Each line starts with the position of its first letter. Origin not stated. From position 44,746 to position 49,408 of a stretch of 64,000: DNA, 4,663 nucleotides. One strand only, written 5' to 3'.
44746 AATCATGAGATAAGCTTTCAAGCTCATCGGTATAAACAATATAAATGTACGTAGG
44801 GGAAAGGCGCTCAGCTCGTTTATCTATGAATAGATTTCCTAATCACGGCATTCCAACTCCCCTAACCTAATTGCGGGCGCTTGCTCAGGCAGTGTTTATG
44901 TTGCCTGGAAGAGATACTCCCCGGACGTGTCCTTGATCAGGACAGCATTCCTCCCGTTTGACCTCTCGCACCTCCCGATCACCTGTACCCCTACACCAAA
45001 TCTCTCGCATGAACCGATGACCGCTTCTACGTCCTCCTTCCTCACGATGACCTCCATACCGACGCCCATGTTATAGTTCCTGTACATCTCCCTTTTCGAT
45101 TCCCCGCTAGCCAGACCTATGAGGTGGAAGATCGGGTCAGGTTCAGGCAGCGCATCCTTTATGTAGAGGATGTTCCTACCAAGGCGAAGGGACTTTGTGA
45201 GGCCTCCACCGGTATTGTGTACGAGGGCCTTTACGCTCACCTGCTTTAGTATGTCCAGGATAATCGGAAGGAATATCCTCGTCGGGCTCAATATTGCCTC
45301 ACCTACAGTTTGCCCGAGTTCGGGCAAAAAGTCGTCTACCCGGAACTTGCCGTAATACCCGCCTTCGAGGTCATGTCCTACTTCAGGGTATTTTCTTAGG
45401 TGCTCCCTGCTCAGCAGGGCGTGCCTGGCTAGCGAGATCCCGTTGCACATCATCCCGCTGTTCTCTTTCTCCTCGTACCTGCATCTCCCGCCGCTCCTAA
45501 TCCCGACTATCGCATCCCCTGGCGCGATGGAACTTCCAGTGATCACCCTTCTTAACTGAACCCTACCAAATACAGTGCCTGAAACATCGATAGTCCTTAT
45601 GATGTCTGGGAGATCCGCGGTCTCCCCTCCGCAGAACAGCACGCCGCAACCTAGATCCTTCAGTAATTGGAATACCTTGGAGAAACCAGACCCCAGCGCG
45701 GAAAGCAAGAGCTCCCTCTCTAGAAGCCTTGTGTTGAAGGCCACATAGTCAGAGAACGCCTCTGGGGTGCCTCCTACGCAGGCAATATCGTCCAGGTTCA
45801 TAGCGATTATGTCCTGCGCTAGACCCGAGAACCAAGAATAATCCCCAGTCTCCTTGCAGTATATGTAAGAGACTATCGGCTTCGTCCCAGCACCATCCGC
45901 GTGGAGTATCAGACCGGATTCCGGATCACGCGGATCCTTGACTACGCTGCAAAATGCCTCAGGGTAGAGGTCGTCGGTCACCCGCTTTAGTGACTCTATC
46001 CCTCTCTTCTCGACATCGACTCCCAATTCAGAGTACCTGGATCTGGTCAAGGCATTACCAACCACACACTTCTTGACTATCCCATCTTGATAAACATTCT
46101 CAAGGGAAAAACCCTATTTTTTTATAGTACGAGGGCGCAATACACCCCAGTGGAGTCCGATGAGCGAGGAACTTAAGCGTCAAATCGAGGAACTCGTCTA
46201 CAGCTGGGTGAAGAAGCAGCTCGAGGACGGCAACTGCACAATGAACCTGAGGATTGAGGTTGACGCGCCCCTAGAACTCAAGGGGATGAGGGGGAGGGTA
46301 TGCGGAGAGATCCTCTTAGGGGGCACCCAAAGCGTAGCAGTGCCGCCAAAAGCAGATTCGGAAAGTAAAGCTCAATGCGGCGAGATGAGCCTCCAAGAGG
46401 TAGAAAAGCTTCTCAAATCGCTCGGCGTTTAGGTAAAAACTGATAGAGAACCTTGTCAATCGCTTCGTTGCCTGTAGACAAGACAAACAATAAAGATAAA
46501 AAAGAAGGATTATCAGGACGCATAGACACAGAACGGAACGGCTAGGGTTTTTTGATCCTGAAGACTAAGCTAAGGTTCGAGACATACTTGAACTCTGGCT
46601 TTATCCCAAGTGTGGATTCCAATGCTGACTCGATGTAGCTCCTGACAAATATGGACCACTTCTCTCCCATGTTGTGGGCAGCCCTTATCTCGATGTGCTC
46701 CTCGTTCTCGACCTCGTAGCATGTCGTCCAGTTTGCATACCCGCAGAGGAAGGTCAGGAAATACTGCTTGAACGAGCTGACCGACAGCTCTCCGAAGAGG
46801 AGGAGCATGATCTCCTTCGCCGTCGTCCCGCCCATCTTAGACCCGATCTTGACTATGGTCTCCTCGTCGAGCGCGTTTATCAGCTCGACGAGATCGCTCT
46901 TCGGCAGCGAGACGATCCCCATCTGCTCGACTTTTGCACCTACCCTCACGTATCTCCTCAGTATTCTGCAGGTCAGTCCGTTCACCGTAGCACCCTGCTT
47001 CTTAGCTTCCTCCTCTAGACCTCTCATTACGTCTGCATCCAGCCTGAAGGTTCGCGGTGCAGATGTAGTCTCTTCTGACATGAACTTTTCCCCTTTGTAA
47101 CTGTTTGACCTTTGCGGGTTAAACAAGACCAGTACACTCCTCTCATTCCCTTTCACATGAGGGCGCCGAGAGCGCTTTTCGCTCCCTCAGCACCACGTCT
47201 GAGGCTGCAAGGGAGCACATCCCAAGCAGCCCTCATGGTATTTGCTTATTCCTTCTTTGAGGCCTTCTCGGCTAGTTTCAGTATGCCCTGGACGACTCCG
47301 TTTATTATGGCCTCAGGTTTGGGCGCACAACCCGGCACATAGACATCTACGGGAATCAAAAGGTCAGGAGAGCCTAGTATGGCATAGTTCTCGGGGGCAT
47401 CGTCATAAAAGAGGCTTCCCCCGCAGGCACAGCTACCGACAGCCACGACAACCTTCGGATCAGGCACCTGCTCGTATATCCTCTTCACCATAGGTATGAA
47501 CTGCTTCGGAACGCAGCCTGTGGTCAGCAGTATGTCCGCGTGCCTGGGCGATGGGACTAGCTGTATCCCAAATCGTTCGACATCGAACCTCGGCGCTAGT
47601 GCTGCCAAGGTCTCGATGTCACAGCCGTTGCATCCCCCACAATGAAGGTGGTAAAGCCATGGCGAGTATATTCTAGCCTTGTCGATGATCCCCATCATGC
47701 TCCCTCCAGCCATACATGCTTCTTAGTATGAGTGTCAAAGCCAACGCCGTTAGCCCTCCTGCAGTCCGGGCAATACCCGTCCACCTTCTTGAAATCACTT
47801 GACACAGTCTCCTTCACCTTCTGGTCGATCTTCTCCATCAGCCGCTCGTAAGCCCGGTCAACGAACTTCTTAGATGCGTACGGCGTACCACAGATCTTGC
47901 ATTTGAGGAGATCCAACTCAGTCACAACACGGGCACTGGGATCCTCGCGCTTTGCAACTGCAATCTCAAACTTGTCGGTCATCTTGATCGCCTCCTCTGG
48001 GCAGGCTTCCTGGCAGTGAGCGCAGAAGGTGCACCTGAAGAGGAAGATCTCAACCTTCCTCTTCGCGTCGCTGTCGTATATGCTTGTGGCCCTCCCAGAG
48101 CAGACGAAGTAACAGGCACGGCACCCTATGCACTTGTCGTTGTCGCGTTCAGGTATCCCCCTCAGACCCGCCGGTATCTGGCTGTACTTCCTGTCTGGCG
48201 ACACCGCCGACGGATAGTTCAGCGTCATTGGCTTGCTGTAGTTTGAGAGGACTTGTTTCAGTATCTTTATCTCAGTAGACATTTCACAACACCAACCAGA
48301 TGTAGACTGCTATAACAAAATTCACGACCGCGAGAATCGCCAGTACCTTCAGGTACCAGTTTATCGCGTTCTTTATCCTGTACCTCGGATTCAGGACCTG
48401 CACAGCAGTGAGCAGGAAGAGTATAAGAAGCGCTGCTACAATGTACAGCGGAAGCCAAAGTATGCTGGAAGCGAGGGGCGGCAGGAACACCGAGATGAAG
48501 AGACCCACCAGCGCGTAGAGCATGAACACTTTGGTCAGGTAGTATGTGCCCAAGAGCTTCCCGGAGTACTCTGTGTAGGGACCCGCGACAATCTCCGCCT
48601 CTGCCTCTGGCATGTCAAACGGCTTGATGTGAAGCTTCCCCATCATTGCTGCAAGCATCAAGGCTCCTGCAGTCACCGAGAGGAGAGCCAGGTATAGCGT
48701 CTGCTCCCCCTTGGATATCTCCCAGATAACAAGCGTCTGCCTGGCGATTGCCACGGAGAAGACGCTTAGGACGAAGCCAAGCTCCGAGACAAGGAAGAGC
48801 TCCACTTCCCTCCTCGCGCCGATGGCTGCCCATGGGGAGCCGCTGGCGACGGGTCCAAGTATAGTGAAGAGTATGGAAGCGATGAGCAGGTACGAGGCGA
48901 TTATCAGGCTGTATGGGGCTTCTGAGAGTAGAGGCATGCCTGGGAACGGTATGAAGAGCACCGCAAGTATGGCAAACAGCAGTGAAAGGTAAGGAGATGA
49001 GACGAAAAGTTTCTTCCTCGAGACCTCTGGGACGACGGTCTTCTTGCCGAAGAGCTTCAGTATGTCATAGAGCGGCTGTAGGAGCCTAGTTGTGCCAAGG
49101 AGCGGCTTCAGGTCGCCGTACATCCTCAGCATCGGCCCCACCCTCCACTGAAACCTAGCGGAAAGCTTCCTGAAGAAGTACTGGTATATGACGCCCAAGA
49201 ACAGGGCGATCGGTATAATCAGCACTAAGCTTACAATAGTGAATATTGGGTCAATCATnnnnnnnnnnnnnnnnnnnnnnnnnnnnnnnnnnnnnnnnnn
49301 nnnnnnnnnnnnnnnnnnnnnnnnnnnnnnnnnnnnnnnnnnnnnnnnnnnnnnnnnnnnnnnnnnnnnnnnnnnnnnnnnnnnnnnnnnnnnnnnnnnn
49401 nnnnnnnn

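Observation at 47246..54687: Formate-hydrogenlyase-like group-4 [NiFe] hydrogenase operon with an embedded HdrB-type subunit: candidate membrane-bound, ion-translocating H2:heterodisulfide oxidoreductase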

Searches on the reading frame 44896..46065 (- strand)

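Call 59: search_protein_families(library=pfam, proteins=[window:44896-46065:-], max_evalue=0.001)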
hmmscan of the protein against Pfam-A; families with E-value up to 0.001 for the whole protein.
window:44896-46065:- (389 aa): 2 families
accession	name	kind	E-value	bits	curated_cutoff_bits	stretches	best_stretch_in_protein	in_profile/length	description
PF00586.29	AIRS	-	1e-13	52.1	24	1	47-169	10-112/112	AIR synthase related protein, N-terminal domain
PF02769.27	AIRS_C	-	1.6e-11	45.1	23.1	1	182-370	2-149/156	AIR synthase related protein, C-terminal domain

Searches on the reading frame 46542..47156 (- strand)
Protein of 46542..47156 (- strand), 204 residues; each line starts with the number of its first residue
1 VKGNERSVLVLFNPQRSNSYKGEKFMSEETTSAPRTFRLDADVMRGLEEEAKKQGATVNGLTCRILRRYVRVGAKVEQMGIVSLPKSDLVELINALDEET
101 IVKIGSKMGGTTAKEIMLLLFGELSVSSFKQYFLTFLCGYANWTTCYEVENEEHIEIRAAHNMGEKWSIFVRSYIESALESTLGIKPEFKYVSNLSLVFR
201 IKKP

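Call 59: search_protein_families(library=pfam, proteins=[window:46542-47156:-], max_evalue=0.001)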
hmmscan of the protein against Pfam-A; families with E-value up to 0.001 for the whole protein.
window:46542-47156:- (204 aa): 0 families

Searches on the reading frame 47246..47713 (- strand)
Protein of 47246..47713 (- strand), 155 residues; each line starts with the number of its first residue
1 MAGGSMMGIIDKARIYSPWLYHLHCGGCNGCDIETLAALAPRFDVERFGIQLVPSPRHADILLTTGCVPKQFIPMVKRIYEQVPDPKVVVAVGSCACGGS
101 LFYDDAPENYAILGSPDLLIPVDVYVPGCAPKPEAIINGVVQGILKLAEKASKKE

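Call 3: search_protein_families(library=pfam, proteins=[window:47246-47713:-], max_evalue=0.01)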
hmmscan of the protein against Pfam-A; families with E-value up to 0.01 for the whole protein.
window:47246-47713:- (155 aa): 1 family
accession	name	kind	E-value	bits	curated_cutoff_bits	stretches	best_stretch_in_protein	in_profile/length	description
PF01058.29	Oxidored_q6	-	2.5e-29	102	27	1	28-141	1-126/128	NADH ubiquinone oxidoreductase, 20 Kd subunit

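Call 4: search_protein_families(library=ncbifam, proteins=[window:47246-47713:-], max_evalue=0.01)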
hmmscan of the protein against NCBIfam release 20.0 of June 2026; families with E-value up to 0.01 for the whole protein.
window:47246-47713:- (155 aa): 13 families
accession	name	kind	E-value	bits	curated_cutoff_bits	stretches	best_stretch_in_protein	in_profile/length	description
NF005012.1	PRK06411.1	subfamily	1.1e-39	135.7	116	1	9-148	27-159/166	NADH-quinone oxidoreductase subunit NuoB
TIGR01957.1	nuoB_fam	subfamily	4.3e-37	127.2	142.7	1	9-142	10-137/145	NADH-quinone oxidoreductase subunit B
NF011395.0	PRK14820.1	equivalog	2.4e-34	118.7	263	1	6-151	23-160/180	NADH-quinone oxidoreductase subunit B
NF011394.0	PRK14819.1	equivalog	3.7e-32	111.9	312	1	27-140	39-149/264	NADH-quinone oxidoreductase subunit B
NF011392.0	PRK14817.1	equivalog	2.5e-31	108.8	271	1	12-144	32-157/182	NADH-quinone oxidoreductase subunit B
NF011391.0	PRK14816.1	equivalog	1.2e-30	106.6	283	1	12-144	48-174/196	NADH-quinone oxidoreductase subunit B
NF009808.0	PRK13292.1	equivalog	1.3e-30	106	1156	1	9-151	18-149/791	NADH-quinone oxidoreductase subunit B/C/D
NF011390.0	PRK14815.1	equivalog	1.3e-30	106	281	1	27-153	41-163/183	NADH dehydrogenase subunit B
NF011388.0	PRK14813.1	equivalog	5.4e-30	104.7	294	1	8-142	20-148/189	NADH dehydrogenase subunit B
NF011393.0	PRK14818.1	equivalog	1.2e-29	103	255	1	10-145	25-155/173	NADH dehydrogenase subunit B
NF011389.0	PRK14814.1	equivalog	7e-28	97.7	285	1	6-147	23-157/186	NADH dehydrogenase subunit B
TIGR03294.1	FrhG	equivalog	5.4e-08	32.8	245.5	1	58-145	50-141/228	coenzyme F420 hydrogenase subunit gamma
NF045520.1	H2_NiFeSe_small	exception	6.9e-05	22.4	470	1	70-150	128-212/314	NiFeSe hydrogenase small subunit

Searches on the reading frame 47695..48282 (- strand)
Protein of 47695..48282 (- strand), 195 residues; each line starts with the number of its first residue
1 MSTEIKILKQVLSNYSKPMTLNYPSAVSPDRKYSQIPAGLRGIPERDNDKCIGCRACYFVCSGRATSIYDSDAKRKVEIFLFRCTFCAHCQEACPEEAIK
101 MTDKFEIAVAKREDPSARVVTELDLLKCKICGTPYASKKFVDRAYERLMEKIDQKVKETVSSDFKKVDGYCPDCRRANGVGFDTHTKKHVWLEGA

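Call 3: search_protein_families(library=pfam, proteins=[window:47695-48282:-], max_evalue=0.01)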
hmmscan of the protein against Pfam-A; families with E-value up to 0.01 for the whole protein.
window:47695-48282:- (195 aa): 9 families
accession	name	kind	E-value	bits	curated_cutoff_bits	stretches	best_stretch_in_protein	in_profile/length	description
PF12838.12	Fer4_7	-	2.4e-10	41.2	27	2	50-98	1-52/52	4Fe-4S dicluster domain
PF14697.11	Fer4_21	-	2.5e-09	37.5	35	1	47-101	4-59/59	4Fe-4S dicluster domain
PF13237.11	Fer4_10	-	4.6e-09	36.5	25.5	1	45-95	3-53/53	4Fe-4S dicluster domain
PF00037.32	Fer4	-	3.5e-08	33.4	21.1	2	45-61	2-18/24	4Fe-4S binding domain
PF13187.11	Fer4_9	-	7e-08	32.8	27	1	50-99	1-52/52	4Fe-4S dicluster domain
PF12837.12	Fer4_6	-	4.8e-05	23.5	25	1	43-61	1-19/24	4Fe-4S binding domain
PF12797.12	Fer4_2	-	0.00013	22.1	24.5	1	43-61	2-20/22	4Fe-4S binding domain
PF09204.15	Colicin_immun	-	0.00053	21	22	1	143-182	33-72/88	Bacterial self-protective colicin-like immunity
PF13484.11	Fer4_16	-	0.0018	19.5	30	0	50-69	1-20/66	4Fe-4S double cluster binding domain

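Call 4: search_protein_families(library=ncbifam, proteins=[window:47695-48282:-], max_evalue=0.01)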
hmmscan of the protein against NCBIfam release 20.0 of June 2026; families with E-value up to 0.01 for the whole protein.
window:47695-48282:- (195 aa): 62 families (the best 25 are shown)
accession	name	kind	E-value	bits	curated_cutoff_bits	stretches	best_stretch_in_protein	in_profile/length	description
NF009053.0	PRK12387.1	subfamily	6.8e-32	110.7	204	1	18-180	13-164/180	formate hydrogenlyase complex iron-sulfur subunit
NF006076.0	PRK08222.1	equivalog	3.1e-30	105.3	270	1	34-180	23-166/181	hydrogenase 4 subunit H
NF006221.0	PRK08348.1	subfamily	1.1e-18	67.2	124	1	6-117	5-110/136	NADH-plastoquinone oxidoreductase subunit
TIGR01971.1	NuoI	subfamily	1.2e-17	63.7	113.05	1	14-114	9-113/121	NADH-quinone oxidoreductase, chain I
NF004542.0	PRK05888.2-3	equivalog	2.3e-13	50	248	1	8-114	44-154/203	NADH-quinone oxidoreductase subunit NuoI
NF004541.0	PRK05888.2-2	equivalog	3.4e-12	46.5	217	1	11-112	27-124/168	NADH-quinone oxidoreductase subunit NuoI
NF004538.0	PRK05888.1-4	equivalog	4.8e-12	45.8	135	1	14-115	27-133/162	NADH-quinone oxidoreductase subunit NuoI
NF004536.0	PRK05888.1-1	equivalog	2.2e-11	43.4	212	1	11-114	21-129/180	NADH-quinone oxidoreductase subunit NuoI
NF004540.0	PRK05888.2-1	equivalog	3.2e-11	43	215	1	5-114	5-118/139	NADH-quinone oxidoreductase subunit NuoI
NF004539.0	PRK05888.1-5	equivalog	4.1e-11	42.8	225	1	16-114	29-132/162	NADH-quinone oxidoreductase subunit NuoI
NF004544.0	PRK05888.2-6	equivalog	1.1e-10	41.4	457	1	15-116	46-153/220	NADH-quinone oxidoreductase subunit NuoI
NF040612.1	F420_dehyd_FpoI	exception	2.8e-10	40.1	180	1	9-111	8-111/135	F420H2 dehydrogenase subunit FpoI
NF004537.0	PRK05888.1-3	equivalog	2.2e-09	37.2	163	1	47-114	66-145/204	NADH-quinone oxidoreductase subunit NuoI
NF004545.0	PRK05888.3-1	equivalog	2.7e-09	36.9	229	1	15-111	38-135/154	NADH-quinone oxidoreductase subunit NuoI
NF004543.0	PRK05888.2-5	equivalog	1.7e-08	34.3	243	1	16-114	32-130/217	NADH-quinone oxidoreductase subunit NuoI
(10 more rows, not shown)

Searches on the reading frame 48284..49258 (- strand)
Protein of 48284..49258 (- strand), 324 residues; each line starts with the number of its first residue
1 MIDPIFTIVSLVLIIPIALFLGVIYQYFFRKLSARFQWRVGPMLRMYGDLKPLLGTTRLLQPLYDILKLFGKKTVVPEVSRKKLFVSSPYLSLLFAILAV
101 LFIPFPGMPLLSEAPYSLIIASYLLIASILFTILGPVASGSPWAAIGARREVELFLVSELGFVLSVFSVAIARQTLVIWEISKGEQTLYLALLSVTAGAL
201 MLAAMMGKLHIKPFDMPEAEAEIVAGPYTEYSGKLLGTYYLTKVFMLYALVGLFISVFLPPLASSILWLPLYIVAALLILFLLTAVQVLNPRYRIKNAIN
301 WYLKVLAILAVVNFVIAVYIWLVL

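Call 3: search_protein_families(library=pfam, proteins=[window:48284-49258:-], max_evalue=0.01)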
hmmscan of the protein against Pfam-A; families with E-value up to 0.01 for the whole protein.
window:48284-49258:- (324 aa): 1 family
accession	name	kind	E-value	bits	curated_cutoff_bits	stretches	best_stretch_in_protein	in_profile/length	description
PF00146.26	NADHdh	-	4.5e-54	184.3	27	1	11-317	4-297/298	NADH dehydrogenase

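Call 4: search_protein_families(library=ncbifam, proteins=[window:48284-49258:-], max_evalue=0.01)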
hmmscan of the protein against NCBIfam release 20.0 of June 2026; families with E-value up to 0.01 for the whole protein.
window:48284-49258:- (324 aa): 7 families
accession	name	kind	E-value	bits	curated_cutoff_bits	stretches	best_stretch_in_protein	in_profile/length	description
NF004741.0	PRK06076.1-2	equivalog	9.1e-46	156.6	305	1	5-322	21-334/337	NADH-quinone oxidoreductase subunit NuoH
NF040610.1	F420_dehyd_FpoH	exception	1.3e-22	80.6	475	1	5-323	11-338/339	F420H2 dehydrogenase subunit FpoH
NF004740.0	PRK06076.1-1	equivalog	2.8e-22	79.7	399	1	3-322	10-321/325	NADH-quinone oxidoreductase subunit NuoH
NF004745.0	PRK06076.1-6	equivalog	1.2e-19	70.7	450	1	7-317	14-329/341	NADH-quinone oxidoreductase subunit NuoH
NF004743.0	PRK06076.1-4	equivalog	5.8e-19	68.3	494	1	3-313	11-334/433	NADH-quinone oxidoreductase subunit NuoH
NF004744.0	PRK06076.1-5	equivalog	9e-19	67.8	542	1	12-257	34-274/372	NADH-quinone oxidoreductase subunit NuoH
NF004742.0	PRK06076.1-3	equivalog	1.5e-18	67.2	531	1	5-322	22-348/356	NADH-quinone oxidoreductase subunit NuoH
